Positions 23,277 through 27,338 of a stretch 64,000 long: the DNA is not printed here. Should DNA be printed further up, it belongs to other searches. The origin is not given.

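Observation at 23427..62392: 39-kb four-gene locus: C10 peptidase, 2742-aa InlB-repeat protein, small lipoprotein, 8777-aa megaprotein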

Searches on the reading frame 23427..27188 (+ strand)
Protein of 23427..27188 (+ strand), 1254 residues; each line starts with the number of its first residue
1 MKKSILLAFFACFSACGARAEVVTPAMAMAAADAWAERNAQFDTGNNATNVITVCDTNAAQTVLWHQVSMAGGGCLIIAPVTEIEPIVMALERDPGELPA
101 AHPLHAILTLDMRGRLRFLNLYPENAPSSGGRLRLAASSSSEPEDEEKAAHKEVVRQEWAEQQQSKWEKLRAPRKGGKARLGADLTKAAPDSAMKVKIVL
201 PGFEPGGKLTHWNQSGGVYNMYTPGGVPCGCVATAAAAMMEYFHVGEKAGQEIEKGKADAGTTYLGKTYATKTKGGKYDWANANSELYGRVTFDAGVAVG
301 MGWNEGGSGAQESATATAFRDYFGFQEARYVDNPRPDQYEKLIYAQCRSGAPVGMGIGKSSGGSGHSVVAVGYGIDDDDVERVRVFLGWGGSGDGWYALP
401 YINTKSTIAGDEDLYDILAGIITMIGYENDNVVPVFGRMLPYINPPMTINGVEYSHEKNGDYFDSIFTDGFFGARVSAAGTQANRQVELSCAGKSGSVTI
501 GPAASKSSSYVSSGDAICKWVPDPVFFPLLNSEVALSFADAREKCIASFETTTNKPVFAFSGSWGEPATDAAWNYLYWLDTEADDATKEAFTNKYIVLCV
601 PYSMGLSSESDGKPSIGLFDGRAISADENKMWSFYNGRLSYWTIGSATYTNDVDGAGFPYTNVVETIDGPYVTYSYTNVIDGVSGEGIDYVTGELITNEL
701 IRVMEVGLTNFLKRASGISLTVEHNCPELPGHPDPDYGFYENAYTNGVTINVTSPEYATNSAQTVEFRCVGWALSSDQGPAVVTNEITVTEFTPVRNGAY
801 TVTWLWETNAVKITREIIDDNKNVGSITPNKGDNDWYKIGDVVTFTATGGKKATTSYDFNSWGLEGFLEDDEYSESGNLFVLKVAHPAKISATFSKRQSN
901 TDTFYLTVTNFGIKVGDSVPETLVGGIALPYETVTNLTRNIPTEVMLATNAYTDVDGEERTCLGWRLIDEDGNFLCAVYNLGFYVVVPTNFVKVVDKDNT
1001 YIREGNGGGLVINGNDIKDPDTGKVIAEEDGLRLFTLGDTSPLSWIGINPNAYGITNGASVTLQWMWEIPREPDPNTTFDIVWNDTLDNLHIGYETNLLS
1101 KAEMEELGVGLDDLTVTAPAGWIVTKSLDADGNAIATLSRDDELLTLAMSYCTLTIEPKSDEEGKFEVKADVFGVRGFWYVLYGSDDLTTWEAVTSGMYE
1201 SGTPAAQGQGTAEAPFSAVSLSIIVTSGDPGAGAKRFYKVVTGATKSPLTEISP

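Call 4: search_protein_families(library=pfam, proteins=[window:23427-27188:+], max_evalue=0.01)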
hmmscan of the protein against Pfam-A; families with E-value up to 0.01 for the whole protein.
window:23427-27188:+ (1254 aa): 1 family
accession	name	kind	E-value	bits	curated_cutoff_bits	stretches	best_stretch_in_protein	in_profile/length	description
PF01640.23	Peptidase_C10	-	1.6e-24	87.7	26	1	212-397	1-194/194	Peptidase C10 family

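Call 6: search_protein_families(library=ncbifam, proteins=[window:23427-27188:+], max_evalue=0.1)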
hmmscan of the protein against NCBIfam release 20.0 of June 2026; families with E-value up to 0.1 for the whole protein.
window:23427-27188:+ (1254 aa): 0 families

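Call 15: search_solved_structures(query=window:23427-27188:+, max_evalue=0.01, show_alignments=2)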
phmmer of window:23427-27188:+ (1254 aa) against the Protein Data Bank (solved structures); distinct sequences matched with E-value up to 0.01: 2.
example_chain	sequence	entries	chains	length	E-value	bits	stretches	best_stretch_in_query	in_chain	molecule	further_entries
3bba_A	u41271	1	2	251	1.8e-10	42.4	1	224-406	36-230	interpain A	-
3bb7_A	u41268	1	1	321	8.8e-09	36.8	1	225-406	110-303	interpain A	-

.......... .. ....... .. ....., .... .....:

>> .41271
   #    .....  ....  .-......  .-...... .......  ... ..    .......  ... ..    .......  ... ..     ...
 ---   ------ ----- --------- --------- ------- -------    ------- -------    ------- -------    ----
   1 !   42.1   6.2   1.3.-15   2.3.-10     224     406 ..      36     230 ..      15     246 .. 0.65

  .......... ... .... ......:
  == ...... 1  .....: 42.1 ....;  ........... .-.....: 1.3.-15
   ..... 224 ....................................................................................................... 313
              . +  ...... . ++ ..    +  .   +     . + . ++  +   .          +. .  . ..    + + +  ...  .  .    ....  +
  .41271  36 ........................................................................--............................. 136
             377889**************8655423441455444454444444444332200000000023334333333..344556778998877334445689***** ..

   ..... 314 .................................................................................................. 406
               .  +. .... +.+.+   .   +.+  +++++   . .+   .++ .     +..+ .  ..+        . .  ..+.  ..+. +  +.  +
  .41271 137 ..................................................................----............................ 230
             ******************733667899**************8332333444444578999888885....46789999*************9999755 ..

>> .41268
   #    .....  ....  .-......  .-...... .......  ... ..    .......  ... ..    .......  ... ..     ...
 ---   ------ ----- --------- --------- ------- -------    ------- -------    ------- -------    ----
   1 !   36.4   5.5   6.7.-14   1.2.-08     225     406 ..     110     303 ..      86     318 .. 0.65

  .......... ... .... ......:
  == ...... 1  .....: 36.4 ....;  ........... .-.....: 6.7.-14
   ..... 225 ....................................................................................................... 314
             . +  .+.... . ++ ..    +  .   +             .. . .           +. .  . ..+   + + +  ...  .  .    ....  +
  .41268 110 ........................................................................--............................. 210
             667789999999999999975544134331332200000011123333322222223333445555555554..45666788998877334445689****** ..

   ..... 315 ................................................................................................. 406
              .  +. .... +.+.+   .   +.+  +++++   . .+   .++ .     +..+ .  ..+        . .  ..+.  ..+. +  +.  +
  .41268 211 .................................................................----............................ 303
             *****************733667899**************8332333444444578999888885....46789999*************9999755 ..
